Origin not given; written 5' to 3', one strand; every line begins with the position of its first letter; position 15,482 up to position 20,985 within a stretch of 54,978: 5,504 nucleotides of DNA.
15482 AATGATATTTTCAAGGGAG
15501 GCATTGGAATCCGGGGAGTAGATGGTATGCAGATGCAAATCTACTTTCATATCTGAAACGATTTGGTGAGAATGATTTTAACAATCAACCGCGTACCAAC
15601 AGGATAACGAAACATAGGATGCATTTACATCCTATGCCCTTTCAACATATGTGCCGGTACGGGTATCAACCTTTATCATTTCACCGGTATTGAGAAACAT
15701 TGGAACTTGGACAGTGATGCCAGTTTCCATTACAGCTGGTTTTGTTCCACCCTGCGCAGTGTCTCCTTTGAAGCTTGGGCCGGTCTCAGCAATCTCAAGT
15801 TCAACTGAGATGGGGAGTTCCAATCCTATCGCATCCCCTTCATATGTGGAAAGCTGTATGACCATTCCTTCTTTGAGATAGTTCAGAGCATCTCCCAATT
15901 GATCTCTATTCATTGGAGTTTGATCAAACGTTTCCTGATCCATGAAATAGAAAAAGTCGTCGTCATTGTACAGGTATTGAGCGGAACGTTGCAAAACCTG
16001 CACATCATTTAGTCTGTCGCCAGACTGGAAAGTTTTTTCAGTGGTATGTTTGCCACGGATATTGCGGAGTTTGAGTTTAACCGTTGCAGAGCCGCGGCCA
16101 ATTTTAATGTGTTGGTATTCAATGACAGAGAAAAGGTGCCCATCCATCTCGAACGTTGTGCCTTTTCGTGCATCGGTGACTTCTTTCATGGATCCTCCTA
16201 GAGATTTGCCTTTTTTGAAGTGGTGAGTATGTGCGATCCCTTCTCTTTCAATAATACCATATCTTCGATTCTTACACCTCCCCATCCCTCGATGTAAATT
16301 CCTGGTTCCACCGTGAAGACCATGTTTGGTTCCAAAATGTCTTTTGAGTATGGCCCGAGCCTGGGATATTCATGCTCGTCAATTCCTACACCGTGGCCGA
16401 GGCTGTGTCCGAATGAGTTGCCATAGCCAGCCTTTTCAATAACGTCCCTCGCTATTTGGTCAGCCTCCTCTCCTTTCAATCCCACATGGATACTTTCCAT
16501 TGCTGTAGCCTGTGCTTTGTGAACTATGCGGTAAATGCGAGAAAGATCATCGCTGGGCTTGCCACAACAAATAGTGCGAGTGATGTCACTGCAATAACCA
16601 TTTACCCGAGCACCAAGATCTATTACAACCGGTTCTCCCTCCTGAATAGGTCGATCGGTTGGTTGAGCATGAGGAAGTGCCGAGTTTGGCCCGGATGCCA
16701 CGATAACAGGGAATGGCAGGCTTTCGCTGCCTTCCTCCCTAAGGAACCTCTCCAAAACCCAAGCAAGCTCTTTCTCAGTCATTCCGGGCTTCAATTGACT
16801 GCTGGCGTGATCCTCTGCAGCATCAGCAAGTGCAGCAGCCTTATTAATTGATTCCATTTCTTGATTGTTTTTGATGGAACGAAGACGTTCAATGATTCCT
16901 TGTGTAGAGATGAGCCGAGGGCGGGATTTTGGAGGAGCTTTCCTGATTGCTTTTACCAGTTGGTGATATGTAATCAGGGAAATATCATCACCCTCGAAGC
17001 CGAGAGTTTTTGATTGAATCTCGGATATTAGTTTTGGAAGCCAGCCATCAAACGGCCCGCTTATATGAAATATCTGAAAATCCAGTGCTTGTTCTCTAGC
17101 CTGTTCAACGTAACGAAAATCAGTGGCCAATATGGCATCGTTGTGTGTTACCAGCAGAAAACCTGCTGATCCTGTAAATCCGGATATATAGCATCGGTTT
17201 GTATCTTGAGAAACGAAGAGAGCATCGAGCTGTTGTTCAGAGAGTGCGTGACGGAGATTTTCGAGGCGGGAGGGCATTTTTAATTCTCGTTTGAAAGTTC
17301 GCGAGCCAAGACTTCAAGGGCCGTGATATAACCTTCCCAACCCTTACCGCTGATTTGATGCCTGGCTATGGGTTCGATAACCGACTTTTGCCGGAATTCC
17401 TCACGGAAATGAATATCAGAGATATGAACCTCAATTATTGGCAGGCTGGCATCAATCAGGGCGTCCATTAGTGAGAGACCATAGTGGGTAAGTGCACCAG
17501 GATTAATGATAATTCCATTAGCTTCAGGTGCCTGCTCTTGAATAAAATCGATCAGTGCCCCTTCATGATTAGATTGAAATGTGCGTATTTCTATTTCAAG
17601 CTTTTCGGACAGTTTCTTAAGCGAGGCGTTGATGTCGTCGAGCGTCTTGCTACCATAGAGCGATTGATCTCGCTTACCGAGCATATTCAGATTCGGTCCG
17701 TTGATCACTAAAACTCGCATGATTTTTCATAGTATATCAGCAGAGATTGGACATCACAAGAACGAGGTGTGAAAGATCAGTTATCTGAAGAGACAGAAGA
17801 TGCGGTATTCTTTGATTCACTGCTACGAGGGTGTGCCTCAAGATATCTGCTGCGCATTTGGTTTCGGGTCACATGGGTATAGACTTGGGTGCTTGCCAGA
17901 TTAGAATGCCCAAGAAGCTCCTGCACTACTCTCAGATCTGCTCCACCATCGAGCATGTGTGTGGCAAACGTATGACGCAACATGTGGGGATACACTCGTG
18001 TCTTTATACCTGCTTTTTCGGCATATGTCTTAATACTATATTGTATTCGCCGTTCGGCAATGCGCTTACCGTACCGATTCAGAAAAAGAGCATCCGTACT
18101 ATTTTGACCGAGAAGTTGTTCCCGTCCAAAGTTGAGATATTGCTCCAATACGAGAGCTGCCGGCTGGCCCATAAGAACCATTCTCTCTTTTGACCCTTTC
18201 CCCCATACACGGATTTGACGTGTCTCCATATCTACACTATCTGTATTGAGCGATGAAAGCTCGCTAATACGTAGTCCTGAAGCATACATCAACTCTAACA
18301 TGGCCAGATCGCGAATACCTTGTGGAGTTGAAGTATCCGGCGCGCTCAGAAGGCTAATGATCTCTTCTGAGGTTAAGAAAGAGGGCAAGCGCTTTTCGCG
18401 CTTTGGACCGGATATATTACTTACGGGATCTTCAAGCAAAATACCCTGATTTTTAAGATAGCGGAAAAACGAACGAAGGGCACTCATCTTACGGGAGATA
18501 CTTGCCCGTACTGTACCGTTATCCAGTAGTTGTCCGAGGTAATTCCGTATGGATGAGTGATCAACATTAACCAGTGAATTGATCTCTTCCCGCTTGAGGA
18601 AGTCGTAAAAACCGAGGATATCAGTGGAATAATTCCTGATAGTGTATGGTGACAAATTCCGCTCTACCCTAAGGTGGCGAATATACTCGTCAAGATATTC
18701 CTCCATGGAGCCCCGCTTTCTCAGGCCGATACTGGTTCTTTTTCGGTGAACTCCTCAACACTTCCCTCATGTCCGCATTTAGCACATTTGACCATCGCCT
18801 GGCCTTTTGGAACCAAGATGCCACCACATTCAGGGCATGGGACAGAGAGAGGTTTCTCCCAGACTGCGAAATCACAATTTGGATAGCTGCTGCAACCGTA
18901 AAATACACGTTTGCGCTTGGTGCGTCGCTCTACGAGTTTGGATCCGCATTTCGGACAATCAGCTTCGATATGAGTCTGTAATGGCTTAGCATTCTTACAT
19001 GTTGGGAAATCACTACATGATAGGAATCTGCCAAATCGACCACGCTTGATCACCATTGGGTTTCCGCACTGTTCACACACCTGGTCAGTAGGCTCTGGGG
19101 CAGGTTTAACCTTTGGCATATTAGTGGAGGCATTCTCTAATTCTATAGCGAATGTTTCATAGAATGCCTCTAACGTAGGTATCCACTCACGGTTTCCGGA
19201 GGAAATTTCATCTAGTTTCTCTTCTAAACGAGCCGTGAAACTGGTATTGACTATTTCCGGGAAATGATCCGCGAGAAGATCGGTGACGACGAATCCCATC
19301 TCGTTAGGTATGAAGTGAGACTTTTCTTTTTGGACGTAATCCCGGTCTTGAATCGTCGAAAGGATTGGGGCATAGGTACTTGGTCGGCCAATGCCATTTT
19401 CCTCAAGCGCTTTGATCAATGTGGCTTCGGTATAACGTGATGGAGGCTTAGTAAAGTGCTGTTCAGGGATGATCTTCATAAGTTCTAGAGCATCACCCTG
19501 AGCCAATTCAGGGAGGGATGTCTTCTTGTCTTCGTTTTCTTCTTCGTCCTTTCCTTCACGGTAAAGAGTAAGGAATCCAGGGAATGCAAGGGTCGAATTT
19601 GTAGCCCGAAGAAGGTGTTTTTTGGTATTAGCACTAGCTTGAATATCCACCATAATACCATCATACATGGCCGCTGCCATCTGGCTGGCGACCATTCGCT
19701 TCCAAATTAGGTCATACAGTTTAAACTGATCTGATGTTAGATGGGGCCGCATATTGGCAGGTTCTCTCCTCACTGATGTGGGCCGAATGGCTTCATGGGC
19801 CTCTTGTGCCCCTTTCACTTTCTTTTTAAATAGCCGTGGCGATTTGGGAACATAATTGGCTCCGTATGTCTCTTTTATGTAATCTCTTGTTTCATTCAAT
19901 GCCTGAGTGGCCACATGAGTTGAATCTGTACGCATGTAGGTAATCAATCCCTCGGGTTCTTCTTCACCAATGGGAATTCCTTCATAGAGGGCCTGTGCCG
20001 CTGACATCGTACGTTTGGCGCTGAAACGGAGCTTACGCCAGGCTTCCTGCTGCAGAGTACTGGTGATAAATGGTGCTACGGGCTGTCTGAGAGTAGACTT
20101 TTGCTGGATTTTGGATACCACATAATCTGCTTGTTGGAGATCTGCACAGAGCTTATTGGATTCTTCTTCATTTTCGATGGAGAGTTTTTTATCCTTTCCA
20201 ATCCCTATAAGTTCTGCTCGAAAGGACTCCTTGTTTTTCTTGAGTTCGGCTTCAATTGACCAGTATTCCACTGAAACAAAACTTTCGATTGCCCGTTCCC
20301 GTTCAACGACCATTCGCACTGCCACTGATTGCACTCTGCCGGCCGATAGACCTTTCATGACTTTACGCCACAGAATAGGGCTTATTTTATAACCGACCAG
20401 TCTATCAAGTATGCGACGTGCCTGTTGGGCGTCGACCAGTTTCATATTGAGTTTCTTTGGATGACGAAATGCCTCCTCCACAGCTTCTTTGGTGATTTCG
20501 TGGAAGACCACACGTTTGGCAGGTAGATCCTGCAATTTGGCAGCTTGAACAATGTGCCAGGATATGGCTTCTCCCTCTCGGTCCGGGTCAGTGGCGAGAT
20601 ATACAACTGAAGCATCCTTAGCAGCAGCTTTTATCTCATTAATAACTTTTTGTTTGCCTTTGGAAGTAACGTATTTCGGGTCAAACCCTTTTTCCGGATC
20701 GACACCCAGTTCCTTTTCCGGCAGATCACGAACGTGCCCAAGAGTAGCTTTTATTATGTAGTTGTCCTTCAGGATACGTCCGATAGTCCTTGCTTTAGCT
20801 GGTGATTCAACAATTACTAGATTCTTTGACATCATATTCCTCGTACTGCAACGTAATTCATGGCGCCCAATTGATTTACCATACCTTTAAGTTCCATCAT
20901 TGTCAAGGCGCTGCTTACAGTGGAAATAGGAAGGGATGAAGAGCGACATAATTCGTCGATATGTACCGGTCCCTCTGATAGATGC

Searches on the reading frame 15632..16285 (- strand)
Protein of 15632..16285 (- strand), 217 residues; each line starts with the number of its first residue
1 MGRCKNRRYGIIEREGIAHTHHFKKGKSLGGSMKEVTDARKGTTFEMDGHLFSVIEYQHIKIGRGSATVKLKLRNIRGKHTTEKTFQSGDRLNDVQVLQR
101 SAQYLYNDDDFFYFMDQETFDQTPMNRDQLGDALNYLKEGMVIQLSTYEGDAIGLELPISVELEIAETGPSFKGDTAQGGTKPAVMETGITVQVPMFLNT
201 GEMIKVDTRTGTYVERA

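Call 13: search_protein_families(library=pfam, proteins=[window:15632-16285:-], max_evalue=0.00001)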
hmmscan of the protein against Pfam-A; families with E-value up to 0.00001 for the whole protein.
window:15632-16285:- (217 aa): 3 families
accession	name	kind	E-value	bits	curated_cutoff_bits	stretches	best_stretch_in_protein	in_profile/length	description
PF09285.17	Elong-fact-P_C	-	3.5e-27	94.3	25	1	161-216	1-56/56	Elongation factor P, C-terminal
PF01132.26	EFP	-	1.1e-22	80.2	27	1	100-153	1-54/54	Elongation factor P (EF-P) OB domain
PF08207.18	EFP_N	-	8.2e-19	67.8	23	1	36-91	2-57/58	Elongation factor P (EF-P) KOW-like domain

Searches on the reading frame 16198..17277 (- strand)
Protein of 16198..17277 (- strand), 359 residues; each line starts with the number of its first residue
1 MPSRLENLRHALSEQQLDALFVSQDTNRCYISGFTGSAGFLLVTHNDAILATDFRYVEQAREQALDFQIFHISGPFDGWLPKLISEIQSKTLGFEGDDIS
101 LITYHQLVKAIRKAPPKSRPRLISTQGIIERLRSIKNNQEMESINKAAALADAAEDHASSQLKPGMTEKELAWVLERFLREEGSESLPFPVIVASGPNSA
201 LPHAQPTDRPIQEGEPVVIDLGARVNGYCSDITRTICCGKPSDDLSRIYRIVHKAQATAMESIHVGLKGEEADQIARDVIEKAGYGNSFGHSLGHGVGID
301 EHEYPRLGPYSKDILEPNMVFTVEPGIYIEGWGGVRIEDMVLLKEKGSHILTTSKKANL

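Call 13: search_protein_families(library=pfam, proteins=[window:16198-17277:-], max_evalue=0.00001)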
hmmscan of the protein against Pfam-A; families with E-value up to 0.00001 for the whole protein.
window:16198-17277:- (359 aa): 2 families
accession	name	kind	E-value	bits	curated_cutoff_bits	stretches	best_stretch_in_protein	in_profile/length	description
PF00557.29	Peptidase_M24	-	1.1e-72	244.7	23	1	143-345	2-208/208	Metallopeptidase family M24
PF01321.24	Creatinase_N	-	9e-28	97.8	22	1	4-135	1-128/128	Creatinase/Prolidase N-terminal domain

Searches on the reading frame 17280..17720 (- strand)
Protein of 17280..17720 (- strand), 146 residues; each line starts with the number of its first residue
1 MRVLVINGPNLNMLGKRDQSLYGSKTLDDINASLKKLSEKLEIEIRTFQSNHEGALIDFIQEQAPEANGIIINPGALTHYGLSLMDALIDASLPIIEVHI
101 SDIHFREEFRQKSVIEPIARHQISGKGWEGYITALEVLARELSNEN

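Call 13: search_protein_families(library=pfam, proteins=[window:17280-17720:-], max_evalue=0.00001)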
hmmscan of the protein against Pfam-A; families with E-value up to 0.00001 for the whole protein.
window:17280-17720:- (146 aa): 1 family
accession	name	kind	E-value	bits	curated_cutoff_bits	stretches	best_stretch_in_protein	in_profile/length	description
PF01220.24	DHquinase_II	-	3.2e-54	182.8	23.3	1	2-138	1-137/138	Dehydroquinase class II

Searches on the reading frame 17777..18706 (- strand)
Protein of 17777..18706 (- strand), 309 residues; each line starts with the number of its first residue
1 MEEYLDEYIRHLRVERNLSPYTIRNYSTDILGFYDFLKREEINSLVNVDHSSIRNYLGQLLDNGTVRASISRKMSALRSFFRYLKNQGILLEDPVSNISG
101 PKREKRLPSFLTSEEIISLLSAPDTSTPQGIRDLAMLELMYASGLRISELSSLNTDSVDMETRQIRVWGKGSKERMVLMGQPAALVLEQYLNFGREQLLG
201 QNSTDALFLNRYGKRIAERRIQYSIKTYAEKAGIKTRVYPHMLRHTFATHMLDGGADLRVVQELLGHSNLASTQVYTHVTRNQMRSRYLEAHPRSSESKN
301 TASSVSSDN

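Call 13: search_protein_families(library=pfam, proteins=[window:17777-18706:-], max_evalue=0.00001)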
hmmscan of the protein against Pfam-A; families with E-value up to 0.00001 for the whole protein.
window:17777-18706:- (309 aa): 3 families
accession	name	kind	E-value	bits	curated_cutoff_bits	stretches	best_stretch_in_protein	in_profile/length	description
PF00589.27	Phage_integrase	-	3.6e-49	167.3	27.1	1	110-281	2-170/172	Phage integrase family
PF02899.23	Phage_int_SAM_1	-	1.1e-22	80.5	22.3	1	5-88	1-83/83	Phage integrase, N-terminal SAM-like domain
PF13495.12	Phage_int_SAM_4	-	3.8e-06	27.6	27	0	5-86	2-80/85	Phage integrase, N-terminal SAM-like domain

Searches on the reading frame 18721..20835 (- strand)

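Call 13: search_protein_families(library=pfam, proteins=[window:18721-20835:-], max_evalue=0.00001)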
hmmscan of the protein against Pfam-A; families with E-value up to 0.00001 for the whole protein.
window:18721-20835:- (704 aa): 3 families
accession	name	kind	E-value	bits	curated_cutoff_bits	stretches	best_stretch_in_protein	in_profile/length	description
PF01131.25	Topoisom_bac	-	3.3e-127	425.3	35.1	1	129-553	2-408/411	DNA topoisomerase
PF01396.24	Zn_ribbon_Top1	-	6.6e-29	99.9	32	2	626-662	3-38/39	Topoisomerase DNA binding C4 zinc finger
PF01751.28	Toprim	-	1.7e-21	76.6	23.1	1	6-114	2-96/96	Toprim domain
